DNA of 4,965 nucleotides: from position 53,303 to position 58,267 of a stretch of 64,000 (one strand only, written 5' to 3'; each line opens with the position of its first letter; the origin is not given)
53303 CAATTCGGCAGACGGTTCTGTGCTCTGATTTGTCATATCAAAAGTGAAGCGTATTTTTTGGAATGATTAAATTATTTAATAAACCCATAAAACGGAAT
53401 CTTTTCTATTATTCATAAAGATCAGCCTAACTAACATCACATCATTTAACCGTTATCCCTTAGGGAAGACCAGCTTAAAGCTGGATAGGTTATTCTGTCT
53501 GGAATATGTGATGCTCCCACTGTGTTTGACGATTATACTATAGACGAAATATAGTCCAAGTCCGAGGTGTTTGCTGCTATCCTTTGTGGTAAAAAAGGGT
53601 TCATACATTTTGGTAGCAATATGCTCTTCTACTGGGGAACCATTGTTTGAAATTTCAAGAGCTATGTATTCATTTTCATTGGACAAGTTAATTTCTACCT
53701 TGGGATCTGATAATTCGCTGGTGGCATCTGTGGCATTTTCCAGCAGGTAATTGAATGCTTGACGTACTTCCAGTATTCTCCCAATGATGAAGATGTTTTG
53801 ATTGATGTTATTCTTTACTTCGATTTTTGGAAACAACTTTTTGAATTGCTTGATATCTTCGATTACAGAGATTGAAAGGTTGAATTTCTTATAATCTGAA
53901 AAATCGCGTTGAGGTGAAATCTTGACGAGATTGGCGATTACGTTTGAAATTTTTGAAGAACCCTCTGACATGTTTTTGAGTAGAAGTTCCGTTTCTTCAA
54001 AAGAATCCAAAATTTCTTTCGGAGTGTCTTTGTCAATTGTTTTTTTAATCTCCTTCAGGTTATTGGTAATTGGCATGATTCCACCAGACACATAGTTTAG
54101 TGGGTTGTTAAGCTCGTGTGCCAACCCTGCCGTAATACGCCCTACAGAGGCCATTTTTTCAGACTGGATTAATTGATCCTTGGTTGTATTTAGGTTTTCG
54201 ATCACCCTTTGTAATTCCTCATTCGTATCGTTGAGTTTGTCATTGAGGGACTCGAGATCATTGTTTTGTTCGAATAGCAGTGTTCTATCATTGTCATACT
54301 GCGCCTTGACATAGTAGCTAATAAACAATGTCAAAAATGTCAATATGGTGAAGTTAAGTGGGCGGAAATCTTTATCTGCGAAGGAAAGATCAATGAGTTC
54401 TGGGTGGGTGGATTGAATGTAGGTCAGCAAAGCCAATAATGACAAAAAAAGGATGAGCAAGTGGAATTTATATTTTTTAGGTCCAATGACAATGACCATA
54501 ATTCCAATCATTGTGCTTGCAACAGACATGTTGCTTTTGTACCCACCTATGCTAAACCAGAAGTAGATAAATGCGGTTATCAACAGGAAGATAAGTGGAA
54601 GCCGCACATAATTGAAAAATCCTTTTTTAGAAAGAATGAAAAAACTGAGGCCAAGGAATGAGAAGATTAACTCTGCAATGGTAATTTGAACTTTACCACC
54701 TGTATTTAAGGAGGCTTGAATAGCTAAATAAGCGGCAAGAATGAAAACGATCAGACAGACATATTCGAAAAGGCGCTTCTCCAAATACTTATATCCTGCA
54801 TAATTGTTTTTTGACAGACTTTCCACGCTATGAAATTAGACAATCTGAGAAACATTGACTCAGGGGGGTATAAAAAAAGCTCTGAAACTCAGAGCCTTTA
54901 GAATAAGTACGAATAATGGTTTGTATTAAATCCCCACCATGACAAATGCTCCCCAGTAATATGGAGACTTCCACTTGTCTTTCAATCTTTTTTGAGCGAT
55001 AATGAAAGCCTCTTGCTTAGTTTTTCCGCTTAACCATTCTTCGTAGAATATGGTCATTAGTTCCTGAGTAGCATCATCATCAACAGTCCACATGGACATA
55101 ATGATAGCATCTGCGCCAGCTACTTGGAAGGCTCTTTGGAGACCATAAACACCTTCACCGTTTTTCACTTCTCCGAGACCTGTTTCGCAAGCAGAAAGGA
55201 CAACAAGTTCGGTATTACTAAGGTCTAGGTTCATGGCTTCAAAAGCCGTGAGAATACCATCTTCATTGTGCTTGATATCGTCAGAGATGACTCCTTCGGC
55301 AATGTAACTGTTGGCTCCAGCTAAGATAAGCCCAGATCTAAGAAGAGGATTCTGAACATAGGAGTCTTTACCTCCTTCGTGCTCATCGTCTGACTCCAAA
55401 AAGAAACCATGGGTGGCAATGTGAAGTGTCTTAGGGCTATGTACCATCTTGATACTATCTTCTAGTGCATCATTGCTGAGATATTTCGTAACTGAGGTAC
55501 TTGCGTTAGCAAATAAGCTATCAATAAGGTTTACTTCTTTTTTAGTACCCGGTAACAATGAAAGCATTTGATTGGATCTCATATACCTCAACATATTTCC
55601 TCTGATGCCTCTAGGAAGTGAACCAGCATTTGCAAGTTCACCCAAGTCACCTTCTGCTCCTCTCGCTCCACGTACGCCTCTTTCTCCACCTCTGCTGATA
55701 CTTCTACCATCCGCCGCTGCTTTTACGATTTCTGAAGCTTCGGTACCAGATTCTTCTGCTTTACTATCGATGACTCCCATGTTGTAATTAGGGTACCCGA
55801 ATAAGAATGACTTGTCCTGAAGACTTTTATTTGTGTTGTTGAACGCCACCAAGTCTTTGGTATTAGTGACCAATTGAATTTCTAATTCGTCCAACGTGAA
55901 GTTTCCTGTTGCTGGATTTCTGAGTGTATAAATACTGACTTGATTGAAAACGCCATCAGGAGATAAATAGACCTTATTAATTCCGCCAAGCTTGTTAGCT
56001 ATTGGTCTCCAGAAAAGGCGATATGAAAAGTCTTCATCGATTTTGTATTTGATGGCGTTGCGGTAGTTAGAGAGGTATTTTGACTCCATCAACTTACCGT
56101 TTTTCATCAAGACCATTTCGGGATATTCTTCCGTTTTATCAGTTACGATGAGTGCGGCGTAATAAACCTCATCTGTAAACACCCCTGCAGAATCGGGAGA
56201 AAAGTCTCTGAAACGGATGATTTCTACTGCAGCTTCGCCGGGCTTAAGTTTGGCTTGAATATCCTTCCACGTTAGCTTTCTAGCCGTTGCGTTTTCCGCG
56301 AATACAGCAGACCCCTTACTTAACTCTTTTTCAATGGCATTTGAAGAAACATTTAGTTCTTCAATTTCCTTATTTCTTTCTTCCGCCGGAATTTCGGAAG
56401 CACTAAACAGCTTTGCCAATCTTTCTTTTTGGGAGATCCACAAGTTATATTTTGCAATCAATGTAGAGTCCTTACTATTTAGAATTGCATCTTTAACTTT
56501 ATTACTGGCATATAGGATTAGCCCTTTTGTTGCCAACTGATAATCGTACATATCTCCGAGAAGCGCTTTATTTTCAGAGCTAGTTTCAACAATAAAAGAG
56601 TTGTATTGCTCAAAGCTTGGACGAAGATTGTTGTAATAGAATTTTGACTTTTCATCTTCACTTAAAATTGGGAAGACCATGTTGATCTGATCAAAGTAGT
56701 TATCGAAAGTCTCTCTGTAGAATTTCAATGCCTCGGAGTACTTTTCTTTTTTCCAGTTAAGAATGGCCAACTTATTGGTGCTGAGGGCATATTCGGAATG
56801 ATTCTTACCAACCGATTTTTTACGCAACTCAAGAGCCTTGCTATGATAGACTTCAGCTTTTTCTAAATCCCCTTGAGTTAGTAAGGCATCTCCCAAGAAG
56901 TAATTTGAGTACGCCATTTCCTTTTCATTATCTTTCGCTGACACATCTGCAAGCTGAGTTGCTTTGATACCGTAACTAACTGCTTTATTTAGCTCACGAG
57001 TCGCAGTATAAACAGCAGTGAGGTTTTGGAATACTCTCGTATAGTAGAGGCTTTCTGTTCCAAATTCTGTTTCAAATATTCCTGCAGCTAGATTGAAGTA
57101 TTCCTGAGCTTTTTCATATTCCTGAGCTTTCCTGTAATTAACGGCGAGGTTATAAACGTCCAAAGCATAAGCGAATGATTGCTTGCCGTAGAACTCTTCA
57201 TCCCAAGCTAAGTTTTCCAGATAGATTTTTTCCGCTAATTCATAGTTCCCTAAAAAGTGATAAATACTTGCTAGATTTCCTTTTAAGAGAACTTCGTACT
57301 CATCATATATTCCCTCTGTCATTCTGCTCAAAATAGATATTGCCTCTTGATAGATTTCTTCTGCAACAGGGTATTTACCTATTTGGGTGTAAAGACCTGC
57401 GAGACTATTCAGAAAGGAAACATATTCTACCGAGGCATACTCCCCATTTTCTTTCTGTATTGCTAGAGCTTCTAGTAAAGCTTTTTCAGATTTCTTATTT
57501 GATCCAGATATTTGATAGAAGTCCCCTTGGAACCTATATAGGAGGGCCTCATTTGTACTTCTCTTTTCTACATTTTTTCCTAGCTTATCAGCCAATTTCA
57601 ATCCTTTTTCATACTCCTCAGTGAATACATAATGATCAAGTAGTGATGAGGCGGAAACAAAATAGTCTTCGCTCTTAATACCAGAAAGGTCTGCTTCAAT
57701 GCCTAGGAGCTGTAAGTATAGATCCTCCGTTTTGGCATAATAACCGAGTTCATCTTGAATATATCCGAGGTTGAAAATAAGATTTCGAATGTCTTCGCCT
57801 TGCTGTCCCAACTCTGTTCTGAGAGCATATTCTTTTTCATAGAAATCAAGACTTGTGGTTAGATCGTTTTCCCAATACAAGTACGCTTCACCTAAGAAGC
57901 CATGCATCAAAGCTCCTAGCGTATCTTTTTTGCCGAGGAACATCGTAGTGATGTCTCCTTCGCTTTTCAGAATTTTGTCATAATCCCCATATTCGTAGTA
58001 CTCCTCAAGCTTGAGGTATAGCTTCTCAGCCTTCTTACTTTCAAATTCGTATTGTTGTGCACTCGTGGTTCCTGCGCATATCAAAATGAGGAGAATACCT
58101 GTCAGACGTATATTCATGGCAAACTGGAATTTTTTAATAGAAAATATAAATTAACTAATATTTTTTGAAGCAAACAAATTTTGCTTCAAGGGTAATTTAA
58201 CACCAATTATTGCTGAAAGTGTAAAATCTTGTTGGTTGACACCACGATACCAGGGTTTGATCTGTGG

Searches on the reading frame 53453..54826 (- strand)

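Call 8: search_protein_families(library=pfam, proteins=[window:53453-54826:-], max_evalue=0.001)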
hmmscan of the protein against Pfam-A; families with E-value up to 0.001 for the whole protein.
window:53453-54826:- (457 aa): 2 families
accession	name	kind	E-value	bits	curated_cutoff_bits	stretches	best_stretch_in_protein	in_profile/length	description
PF02518.31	HATPase_c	-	1.6e-12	48.3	26.4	1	352-455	4-108/111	Histidine kinase-, DNA gyrase B-, and HSP90-like ATPase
PF14501.12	HATPase_c_5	-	1e-07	32.2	22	1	353-454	5-101/102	GHKL domain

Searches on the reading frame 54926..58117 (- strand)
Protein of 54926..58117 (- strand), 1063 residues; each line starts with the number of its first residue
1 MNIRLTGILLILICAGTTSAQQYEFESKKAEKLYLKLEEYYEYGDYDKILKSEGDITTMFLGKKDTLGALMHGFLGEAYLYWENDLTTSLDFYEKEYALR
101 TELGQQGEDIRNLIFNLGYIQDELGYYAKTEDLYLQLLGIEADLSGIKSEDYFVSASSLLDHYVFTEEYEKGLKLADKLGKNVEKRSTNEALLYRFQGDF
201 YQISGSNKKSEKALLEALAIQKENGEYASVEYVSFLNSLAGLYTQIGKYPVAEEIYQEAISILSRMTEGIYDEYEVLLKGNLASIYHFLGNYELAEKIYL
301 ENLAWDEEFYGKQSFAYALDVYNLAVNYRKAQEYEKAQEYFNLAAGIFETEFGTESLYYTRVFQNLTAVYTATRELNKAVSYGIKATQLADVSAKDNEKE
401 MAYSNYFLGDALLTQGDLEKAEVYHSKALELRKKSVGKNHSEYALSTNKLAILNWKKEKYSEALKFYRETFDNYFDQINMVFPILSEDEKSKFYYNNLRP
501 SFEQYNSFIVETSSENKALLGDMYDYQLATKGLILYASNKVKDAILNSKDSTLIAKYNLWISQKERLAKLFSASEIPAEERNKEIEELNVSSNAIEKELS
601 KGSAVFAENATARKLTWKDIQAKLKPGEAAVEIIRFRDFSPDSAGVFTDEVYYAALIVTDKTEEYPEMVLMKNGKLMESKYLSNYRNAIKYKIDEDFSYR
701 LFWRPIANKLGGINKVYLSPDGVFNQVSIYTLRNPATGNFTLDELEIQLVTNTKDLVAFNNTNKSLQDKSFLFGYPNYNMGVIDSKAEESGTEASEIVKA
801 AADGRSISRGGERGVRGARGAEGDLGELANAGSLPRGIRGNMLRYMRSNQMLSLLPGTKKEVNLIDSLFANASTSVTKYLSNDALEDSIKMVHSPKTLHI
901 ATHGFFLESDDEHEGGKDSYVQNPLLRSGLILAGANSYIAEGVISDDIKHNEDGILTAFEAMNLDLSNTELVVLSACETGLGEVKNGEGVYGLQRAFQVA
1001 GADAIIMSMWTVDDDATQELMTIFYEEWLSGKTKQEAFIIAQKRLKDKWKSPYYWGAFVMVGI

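Call 7: find_encoding_contigs(protein=window:54926-58117:-, flank=10000, max_places=6)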
Protein window:54926-58117:- (1063 aa): no gene with exactly this product is on record in the collection.

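Call 8: search_protein_families(library=pfam, proteins=[window:54926-58117:-], max_evalue=0.001)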
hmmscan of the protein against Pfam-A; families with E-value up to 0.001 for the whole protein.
window:54926-58117:- (1063 aa): 10 families
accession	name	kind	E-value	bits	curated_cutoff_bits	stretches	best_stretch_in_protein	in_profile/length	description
PF12770.12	CHAT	-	3.6e-57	194.5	24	1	699-1062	8-288/289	CHAT domain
PF13424.12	TPR_12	-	4.5e-36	123.3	30.1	4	402-473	3-74/77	Tetratricopeptide repeat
PF13374.12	TPR_10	-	4.7e-16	58.7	27.5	0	408-441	8-41/42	Tetratricopeptide repeat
PF24885.1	TPR_NPHP3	-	2.6e-14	53.6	100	2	167-264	76-172/239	Nephrocystin-3 TPR domain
PF13181.12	TPR_8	-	5.9e-12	45.2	25.7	0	281-307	6-32/34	Tetratricopeptide repeat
PF13176.12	TPR_7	-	4.9e-11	42.2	27.9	0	280-303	3-28/36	Tetratricopeptide repeat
PF17874.7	TPR_MalT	-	8.7e-08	32.2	45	1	183-349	31-192/336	MalT-like TPR region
PF07719.23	TPR_2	-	1.8e-06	28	27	0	322-344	5-27/34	Tetratricopeptide repeat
PF00515.34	TPR_1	-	3.1e-05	24.1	27.8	0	406-433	5-32/34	Tetratricopeptide repeat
PF13432.12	TPR_16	-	0.00073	20.4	32.7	0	394-422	25-51/65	Tetratricopeptide repeat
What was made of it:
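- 54926..58117 (-): Divergent partner gene: secreted TPR-CHAT caspase-like protease (1,063 aa). CHAT 194.5 bits, TPR_12 123 bits (call 8).
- On CHAT caspase-like protease (the partner gene): 194.5 bits against a cut-off of 24 (call 8).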

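Call 91: search_protein_families(library=padloc, proteins=[window:54926-58117:-], max_evalue=0.001)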
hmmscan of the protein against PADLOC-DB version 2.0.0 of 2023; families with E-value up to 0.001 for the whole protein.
window:54926-58117:- (1063 aa): 1 family
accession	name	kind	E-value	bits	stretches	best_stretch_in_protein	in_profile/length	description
PDLC01169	TPR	-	1.8e-07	28.8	1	408-472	115-177/252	TPR repeats containing protein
